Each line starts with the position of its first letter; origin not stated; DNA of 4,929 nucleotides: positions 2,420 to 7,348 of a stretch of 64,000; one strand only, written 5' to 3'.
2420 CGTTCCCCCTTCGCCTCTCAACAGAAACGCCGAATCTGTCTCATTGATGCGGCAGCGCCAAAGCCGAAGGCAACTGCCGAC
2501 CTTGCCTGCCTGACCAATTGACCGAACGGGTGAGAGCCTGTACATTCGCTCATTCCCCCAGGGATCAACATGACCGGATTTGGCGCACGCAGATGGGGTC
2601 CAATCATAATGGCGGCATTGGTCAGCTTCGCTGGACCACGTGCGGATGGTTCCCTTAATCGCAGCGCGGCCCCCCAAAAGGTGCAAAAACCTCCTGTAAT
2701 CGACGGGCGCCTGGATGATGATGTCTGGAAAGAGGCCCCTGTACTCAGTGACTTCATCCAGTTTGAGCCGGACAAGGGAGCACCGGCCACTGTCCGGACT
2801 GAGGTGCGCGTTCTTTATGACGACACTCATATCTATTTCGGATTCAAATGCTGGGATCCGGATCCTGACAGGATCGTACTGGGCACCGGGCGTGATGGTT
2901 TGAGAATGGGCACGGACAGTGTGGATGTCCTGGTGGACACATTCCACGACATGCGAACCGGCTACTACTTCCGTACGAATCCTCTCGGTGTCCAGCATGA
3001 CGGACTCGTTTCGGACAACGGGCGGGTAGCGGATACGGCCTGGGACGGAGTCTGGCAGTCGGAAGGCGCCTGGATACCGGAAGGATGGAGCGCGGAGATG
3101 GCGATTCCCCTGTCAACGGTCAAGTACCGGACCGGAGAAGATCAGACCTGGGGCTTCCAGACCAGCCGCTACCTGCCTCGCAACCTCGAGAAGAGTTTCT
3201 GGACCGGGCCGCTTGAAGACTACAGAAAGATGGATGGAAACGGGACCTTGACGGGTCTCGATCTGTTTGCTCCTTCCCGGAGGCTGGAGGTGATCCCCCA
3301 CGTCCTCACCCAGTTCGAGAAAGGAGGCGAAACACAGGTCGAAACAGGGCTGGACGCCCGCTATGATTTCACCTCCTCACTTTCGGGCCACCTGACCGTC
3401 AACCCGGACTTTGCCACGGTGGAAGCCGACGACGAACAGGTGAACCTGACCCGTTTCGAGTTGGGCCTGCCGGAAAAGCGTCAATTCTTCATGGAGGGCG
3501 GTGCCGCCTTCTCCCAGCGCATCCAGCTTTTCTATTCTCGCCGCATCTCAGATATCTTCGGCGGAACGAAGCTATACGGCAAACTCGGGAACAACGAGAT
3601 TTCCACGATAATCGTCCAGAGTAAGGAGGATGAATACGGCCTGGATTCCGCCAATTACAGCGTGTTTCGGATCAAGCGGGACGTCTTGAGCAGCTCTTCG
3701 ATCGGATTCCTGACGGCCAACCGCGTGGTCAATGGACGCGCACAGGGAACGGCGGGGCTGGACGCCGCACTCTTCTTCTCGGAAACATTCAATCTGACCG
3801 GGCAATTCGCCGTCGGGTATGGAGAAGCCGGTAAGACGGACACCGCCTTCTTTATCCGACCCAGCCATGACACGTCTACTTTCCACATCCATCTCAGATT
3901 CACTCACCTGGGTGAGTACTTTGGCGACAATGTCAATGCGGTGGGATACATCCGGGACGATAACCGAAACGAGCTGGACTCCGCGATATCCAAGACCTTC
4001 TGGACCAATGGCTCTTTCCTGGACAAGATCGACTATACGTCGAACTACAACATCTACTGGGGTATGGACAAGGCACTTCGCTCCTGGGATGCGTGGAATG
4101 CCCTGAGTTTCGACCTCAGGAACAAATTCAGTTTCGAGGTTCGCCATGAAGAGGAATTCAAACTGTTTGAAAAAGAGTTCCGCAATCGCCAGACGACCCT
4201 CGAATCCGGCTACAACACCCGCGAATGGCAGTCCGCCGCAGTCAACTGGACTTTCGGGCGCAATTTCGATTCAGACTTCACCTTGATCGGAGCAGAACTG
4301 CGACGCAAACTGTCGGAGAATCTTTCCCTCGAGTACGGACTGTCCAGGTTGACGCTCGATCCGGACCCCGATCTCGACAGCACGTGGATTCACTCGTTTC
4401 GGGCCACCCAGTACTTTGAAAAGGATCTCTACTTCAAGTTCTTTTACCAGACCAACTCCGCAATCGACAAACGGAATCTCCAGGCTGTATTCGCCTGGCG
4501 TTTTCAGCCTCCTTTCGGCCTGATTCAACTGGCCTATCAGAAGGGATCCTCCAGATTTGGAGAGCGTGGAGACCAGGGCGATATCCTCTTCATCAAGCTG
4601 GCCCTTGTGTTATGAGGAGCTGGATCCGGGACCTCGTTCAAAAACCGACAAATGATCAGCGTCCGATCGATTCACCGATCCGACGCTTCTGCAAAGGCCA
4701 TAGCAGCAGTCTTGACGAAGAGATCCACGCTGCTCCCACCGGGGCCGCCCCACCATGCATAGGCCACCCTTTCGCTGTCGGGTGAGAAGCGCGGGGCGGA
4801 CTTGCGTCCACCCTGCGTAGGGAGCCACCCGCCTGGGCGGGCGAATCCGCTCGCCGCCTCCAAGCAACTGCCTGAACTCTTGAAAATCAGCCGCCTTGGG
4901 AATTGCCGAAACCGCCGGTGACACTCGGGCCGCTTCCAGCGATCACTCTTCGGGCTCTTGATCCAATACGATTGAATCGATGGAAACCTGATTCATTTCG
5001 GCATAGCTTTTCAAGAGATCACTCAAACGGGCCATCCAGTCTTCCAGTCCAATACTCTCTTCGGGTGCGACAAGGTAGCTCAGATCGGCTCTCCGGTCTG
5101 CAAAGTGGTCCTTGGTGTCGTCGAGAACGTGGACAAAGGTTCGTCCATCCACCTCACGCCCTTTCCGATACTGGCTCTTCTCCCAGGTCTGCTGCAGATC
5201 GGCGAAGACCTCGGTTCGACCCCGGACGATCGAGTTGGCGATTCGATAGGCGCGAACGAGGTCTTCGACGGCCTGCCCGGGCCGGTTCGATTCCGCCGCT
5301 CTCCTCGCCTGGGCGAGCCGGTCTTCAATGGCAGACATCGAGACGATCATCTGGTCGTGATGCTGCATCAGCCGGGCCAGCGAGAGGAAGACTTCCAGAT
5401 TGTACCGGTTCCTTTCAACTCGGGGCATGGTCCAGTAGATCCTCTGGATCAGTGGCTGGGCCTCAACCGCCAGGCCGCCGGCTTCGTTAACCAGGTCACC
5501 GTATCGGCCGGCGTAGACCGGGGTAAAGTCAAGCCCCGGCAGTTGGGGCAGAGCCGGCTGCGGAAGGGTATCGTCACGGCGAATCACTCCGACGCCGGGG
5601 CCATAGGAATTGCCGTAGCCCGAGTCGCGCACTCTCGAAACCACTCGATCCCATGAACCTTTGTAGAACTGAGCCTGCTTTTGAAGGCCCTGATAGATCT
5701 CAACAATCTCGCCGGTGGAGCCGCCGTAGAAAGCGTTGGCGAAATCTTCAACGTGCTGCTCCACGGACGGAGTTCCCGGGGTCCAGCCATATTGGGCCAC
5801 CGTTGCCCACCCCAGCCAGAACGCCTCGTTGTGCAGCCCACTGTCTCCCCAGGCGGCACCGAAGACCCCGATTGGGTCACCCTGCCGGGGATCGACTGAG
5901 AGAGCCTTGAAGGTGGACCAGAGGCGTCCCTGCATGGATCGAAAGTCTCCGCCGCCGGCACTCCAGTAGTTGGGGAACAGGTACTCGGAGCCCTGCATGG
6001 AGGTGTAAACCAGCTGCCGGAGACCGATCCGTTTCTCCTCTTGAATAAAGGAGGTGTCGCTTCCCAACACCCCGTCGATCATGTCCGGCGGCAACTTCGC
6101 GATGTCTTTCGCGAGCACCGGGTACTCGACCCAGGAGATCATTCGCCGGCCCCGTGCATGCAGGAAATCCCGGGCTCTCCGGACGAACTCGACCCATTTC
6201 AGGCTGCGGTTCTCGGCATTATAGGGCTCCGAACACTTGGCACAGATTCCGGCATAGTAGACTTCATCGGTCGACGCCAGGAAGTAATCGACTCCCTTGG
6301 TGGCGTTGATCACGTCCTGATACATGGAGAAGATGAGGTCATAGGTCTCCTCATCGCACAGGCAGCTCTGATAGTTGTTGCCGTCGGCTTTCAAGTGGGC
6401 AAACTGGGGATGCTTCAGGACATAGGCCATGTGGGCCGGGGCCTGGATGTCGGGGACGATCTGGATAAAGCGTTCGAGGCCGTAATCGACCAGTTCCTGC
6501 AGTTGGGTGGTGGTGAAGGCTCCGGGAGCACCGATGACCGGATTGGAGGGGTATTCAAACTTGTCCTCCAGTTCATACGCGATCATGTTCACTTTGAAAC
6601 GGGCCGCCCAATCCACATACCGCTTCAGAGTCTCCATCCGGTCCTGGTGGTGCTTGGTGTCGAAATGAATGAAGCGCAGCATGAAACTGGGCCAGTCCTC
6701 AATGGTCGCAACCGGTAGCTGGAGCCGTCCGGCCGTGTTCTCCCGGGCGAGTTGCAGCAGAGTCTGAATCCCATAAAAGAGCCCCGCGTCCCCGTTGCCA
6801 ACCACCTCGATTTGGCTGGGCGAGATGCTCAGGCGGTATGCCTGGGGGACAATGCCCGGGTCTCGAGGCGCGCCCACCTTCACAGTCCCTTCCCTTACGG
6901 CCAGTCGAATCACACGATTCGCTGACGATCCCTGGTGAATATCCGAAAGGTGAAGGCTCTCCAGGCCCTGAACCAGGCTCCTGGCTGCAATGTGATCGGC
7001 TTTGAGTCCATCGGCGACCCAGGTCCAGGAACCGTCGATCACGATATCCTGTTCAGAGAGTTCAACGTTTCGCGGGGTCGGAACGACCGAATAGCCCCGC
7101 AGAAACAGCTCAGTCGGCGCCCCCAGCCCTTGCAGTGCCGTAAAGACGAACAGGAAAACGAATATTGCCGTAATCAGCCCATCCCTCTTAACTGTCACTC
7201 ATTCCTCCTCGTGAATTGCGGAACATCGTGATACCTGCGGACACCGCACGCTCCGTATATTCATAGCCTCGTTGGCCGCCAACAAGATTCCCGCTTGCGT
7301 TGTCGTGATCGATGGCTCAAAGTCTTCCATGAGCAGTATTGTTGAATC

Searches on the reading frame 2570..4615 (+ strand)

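Call 106: search_protein_families(library=pfam, proteins=[window:2570-4615:+], max_evalue=0.00001)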
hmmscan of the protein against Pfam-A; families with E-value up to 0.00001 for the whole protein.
window:2570-4615:+ (681 aa): 2 families
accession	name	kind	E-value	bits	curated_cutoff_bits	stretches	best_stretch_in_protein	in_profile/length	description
PF19313.5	DUF5916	-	4.9e-20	72.2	22.6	1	236-334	2-102/572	Domain of unknown function (DUF5916)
PF06452.16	CBM9_1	-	6.5e-07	29.8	23.4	1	44-197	1-145/185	Carbohydrate family 9 binding domain-like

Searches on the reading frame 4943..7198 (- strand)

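Call 106: search_protein_families(library=pfam, proteins=[window:4943-7198:-], max_evalue=0.00001)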
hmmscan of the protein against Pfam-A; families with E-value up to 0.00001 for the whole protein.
window:4943-7198:- (751 aa): 2 families
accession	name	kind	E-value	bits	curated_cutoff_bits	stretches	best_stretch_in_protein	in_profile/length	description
PF02838.20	Glyco_hydro_20b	-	6e-18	66.2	26.1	1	36-169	2-124/124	Glycosyl hydrolase family 20, domain 2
PF00728.28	Glyco_hydro_20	-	3.2e-12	46.9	22.3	1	177-359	6-222/348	Glycosyl hydrolase family 20, catalytic domain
